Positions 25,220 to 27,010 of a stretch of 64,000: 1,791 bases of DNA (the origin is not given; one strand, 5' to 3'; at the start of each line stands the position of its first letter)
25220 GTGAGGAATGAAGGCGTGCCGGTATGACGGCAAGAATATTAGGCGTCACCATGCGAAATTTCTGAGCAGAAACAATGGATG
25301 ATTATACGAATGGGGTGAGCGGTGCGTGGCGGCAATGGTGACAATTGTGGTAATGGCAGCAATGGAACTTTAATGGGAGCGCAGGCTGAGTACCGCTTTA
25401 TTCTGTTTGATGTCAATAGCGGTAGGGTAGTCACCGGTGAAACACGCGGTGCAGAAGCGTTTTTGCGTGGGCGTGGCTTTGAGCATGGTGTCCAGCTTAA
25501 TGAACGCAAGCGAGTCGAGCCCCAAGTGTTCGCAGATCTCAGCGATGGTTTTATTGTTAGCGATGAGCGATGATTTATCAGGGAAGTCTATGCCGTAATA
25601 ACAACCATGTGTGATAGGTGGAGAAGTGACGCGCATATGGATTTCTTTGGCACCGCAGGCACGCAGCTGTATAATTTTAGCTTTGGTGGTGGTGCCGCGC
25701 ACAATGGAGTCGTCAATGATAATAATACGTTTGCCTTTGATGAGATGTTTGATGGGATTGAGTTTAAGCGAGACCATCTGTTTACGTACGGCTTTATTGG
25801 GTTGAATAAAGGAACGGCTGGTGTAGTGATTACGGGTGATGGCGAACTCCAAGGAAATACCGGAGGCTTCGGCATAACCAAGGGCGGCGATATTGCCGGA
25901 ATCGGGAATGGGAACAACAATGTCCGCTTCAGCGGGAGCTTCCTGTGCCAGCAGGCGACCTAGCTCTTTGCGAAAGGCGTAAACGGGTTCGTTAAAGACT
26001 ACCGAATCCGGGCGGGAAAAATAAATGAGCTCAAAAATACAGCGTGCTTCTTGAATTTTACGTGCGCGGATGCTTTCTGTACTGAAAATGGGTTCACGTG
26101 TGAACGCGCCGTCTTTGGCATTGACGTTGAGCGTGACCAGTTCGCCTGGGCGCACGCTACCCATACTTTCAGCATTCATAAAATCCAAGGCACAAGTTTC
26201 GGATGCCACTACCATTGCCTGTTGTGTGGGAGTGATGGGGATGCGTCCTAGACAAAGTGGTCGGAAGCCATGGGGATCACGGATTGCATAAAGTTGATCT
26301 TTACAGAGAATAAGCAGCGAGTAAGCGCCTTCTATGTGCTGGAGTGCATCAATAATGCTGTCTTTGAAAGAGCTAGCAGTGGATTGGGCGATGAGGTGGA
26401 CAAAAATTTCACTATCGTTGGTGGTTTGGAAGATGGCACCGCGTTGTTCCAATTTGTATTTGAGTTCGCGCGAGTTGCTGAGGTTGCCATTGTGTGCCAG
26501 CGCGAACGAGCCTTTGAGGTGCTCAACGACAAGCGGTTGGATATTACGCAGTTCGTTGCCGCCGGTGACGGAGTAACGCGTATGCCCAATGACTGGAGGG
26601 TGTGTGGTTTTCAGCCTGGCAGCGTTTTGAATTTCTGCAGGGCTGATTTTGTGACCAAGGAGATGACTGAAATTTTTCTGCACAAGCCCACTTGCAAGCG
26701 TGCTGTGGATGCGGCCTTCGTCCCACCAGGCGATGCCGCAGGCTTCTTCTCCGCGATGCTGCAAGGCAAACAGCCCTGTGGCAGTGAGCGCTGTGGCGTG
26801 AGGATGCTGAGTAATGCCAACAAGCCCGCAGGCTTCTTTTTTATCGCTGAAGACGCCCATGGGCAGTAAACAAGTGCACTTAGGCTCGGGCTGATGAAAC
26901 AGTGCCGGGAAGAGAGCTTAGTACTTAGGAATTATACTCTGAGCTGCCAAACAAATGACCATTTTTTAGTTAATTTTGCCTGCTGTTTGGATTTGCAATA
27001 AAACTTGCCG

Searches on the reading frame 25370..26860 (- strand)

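Call 63: search_protein_families(library=pfam, proteins=[window:25370-26860:-], max_evalue=0.00001)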
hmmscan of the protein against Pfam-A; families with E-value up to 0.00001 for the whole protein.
window:25370-26860:- (496 aa): 3 families
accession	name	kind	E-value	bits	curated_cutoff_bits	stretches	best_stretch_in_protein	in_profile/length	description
PF13537.11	GATase_7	-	5.3e-18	65.6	25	1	103-225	9-121/123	Glutamine amidotransferase domain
PF13522.11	GATase_6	-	4.3e-16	59.5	27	1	83-221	6-130/130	Glutamine amidotransferase domain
PF00156.33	Pribosyltran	-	7.7e-07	29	26.3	1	307-411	25-122/158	Phosphoribosyl transferase domain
